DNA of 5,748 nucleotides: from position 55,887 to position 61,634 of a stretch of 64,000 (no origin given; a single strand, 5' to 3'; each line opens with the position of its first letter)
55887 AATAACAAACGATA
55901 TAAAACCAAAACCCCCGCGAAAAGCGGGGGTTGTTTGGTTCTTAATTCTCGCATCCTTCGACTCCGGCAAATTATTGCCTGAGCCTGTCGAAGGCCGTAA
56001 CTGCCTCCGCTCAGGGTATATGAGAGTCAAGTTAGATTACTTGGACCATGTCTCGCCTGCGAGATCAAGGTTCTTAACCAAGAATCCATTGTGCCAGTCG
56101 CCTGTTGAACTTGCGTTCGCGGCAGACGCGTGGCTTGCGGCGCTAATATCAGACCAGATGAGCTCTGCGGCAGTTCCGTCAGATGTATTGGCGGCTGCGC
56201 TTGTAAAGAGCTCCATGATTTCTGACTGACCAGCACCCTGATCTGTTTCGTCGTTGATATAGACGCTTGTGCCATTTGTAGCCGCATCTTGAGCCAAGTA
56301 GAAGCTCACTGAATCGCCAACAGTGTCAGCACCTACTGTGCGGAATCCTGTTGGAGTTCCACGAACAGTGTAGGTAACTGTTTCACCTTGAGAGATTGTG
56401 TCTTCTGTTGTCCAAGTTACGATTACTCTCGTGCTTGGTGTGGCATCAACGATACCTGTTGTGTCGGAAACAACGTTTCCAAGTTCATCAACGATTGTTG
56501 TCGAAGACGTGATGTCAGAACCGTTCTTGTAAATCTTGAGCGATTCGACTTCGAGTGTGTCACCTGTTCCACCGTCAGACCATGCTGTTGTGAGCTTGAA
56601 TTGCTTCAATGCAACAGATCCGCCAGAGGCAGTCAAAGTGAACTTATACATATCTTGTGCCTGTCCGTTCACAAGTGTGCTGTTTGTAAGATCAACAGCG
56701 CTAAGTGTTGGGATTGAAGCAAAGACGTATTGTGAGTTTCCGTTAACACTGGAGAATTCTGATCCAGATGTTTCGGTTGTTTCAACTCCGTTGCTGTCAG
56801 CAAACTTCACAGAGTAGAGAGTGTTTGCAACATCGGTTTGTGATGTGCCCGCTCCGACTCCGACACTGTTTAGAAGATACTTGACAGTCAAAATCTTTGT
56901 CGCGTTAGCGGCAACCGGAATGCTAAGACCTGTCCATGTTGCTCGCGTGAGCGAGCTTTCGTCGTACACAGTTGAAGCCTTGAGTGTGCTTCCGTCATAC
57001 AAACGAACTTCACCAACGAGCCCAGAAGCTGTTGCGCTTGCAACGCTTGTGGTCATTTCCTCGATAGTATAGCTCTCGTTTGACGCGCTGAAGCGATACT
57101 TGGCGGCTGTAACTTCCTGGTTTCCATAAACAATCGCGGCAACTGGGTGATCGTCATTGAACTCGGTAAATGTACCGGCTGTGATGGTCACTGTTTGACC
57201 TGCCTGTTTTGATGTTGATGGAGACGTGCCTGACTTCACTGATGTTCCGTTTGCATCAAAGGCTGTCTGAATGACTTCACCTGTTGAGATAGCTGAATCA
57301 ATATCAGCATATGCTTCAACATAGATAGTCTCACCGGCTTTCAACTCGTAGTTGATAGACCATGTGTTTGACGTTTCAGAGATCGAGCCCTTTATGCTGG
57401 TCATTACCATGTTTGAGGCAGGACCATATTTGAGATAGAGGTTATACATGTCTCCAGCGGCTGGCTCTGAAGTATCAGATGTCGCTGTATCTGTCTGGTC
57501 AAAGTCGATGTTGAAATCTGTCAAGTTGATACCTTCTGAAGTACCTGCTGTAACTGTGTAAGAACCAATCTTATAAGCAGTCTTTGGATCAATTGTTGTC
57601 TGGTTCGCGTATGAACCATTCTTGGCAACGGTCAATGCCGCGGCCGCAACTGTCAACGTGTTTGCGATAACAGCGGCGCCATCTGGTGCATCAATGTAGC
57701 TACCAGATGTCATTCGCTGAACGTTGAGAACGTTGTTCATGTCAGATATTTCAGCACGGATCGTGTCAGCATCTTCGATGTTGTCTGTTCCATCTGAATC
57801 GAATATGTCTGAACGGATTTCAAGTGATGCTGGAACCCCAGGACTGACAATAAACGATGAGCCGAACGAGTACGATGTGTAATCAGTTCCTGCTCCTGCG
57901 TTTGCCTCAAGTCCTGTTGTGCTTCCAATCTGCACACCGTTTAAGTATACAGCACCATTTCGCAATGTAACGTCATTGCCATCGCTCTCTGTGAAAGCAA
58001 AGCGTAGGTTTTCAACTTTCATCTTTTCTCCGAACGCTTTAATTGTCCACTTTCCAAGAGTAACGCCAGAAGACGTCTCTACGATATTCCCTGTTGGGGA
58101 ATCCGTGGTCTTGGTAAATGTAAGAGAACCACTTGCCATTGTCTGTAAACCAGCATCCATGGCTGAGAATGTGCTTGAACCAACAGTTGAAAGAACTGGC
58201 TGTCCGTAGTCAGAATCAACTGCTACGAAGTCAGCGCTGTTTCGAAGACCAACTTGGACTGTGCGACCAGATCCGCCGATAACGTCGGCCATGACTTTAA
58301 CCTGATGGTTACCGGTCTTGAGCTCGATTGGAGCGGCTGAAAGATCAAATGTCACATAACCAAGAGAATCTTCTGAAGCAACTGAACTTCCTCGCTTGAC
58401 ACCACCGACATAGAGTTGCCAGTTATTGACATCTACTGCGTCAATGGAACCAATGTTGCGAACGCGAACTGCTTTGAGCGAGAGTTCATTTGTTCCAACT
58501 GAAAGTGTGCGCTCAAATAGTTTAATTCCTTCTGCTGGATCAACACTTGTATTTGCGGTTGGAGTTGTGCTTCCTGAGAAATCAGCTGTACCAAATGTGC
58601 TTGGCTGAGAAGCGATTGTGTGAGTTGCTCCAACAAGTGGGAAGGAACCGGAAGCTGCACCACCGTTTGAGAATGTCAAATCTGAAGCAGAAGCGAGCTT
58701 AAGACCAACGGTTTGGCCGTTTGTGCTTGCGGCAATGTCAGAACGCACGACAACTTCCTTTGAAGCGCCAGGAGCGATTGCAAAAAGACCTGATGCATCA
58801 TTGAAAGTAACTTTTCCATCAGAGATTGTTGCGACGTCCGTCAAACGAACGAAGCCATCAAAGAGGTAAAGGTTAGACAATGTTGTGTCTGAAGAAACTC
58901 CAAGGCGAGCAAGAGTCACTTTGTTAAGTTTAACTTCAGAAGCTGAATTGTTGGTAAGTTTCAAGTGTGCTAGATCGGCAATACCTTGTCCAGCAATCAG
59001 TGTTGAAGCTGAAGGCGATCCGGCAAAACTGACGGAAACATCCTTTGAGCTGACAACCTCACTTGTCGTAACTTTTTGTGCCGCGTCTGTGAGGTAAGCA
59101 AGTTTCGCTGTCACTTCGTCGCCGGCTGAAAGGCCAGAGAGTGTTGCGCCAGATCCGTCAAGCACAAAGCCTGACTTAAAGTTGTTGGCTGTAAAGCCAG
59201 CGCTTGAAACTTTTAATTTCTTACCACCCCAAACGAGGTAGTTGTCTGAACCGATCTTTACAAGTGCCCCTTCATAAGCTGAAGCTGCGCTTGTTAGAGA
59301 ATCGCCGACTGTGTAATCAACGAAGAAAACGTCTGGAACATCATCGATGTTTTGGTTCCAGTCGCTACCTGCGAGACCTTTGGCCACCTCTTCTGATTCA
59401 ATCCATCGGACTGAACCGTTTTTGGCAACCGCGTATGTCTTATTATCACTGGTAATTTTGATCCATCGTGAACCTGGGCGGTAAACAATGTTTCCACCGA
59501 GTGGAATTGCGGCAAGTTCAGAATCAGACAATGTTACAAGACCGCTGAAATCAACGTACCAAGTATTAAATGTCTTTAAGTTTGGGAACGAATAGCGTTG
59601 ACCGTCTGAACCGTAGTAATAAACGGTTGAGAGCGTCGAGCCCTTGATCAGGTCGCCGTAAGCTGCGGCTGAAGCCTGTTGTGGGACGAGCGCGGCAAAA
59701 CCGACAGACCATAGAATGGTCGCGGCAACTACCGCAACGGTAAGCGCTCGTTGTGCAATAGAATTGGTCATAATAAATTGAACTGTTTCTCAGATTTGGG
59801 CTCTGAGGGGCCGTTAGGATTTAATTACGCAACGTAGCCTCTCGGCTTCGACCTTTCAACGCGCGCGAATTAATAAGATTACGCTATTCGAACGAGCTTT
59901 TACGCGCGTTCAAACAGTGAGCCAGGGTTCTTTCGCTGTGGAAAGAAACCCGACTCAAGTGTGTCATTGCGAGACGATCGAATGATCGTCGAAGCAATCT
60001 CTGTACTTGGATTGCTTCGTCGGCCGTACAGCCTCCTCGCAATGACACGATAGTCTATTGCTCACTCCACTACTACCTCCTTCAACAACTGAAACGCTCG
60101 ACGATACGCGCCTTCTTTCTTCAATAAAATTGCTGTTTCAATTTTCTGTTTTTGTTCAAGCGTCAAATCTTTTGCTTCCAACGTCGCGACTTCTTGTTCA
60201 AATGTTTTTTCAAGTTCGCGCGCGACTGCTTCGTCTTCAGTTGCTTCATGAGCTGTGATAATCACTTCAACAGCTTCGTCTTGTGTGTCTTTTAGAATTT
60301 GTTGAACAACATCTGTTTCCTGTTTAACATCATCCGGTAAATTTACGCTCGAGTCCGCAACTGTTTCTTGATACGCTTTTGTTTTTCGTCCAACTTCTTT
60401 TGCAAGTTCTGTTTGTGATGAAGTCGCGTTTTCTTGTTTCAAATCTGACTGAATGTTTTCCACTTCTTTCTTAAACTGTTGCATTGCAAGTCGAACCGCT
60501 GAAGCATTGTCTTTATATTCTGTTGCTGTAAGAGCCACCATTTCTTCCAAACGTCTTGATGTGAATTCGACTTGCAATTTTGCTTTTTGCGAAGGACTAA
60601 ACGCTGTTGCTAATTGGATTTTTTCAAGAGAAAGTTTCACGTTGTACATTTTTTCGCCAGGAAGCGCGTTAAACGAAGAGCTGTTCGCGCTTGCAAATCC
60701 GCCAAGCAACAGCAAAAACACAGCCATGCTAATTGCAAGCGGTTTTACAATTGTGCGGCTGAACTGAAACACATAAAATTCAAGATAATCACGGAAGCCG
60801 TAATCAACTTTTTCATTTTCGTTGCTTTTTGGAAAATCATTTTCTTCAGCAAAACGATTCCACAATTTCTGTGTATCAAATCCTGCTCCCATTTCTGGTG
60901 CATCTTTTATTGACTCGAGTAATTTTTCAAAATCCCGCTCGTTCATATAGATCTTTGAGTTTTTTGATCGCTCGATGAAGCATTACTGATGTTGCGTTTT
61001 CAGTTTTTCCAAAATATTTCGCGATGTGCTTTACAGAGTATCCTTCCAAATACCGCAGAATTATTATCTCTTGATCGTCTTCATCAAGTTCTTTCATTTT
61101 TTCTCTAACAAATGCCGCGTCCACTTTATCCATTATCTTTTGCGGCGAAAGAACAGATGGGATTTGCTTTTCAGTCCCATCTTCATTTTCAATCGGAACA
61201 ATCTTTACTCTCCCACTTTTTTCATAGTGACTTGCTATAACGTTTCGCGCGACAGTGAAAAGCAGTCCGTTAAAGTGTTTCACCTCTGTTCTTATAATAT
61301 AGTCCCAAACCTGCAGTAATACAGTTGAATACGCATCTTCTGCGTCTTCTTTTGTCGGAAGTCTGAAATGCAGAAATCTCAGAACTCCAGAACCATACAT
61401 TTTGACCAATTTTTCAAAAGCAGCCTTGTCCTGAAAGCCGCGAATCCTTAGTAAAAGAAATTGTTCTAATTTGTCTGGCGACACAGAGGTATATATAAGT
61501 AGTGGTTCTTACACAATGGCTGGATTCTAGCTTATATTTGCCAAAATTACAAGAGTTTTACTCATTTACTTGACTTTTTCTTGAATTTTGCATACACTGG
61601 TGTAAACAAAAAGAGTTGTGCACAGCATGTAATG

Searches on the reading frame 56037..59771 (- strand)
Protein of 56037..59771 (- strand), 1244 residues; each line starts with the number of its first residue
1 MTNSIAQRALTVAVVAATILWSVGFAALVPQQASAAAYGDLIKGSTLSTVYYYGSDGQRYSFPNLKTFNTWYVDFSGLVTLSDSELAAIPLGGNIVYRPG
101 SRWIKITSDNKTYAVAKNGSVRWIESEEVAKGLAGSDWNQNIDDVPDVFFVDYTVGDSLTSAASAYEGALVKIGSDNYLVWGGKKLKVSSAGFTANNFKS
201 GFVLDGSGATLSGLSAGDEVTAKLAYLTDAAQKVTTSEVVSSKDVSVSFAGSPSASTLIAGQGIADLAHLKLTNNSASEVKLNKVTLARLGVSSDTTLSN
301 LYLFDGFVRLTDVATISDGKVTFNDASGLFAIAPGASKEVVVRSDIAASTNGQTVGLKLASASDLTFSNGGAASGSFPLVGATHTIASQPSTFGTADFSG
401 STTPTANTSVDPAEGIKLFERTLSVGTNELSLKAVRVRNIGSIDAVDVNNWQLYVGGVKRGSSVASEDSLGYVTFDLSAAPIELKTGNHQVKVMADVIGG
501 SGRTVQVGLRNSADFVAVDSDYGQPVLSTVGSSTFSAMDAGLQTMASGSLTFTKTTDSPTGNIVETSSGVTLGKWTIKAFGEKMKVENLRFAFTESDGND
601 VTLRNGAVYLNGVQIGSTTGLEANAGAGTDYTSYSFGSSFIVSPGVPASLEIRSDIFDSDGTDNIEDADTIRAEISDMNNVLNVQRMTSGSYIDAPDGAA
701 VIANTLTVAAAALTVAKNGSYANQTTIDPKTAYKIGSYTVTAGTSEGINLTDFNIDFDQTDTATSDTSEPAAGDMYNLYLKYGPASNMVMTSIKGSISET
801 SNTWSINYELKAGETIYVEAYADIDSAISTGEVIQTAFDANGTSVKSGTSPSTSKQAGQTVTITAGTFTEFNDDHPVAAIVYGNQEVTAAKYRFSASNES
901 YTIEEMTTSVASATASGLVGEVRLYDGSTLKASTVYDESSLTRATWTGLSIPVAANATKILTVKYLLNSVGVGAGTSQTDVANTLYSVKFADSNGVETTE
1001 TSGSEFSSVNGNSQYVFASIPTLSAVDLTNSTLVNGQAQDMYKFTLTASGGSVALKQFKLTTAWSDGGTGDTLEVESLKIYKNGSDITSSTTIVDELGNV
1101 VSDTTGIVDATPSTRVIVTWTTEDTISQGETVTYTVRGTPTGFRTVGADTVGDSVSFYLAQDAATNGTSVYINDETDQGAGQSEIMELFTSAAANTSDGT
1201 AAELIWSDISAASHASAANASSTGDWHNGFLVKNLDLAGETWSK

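Call 5: search_protein_families(library=pfam, proteins=[window:56037-59771:-], max_evalue=0.01)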
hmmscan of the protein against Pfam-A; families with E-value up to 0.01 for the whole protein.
window:56037-59771:- (1244 aa): 0 families

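Call 8: search_protein_families(library=ncbifam, proteins=[window:56037-59771:-], max_evalue=1)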
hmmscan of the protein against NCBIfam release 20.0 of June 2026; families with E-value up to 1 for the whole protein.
window:56037-59771:- (1244 aa): 0 families

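Call 66: search_solved_structures(query=window:56040-59771:-, max_evalue=1)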
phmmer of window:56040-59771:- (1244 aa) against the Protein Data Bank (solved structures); distinct sequences matched with E-value up to 1: 0.

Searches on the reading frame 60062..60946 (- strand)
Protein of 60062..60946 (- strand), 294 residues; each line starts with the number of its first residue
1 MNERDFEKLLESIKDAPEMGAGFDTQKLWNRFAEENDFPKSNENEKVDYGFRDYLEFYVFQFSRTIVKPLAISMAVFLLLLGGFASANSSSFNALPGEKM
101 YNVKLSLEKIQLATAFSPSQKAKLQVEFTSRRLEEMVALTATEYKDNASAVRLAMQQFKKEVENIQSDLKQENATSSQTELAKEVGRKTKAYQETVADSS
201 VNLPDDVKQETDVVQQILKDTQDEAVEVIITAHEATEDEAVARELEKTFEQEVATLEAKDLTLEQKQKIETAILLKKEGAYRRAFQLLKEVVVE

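Call 65: search_protein_families(library=pfam, proteins=[window:60062-60946:-], max_evalue=0.00001)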
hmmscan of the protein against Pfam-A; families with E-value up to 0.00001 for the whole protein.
window:60062-60946:- (294 aa): 1 family
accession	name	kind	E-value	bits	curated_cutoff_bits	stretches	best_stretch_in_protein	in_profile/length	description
PF18915.5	DUF5667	-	3.3e-09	37.5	27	1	94-186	2-79/99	Domain of unknown function (DUF5667)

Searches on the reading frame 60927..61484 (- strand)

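Call 65: search_protein_families(library=pfam, proteins=[window:60927-61484:-], max_evalue=0.00001)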
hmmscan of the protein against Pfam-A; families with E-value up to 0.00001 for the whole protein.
window:60927-61484:- (185 aa): 3 families
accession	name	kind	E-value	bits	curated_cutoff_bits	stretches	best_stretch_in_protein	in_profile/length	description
PF08281.18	Sigma70_r4_2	-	3.6e-12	46.2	25.7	1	127-176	5-54/54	Sigma-70, region 4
PF04545.22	Sigma70_r4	-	5e-10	39.2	24.1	1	130-177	2-49/50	Sigma-70, region 4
PF04542.20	Sigma70_r2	-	1.8e-06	28.1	24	1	26-92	1-70/71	Sigma-70 region 2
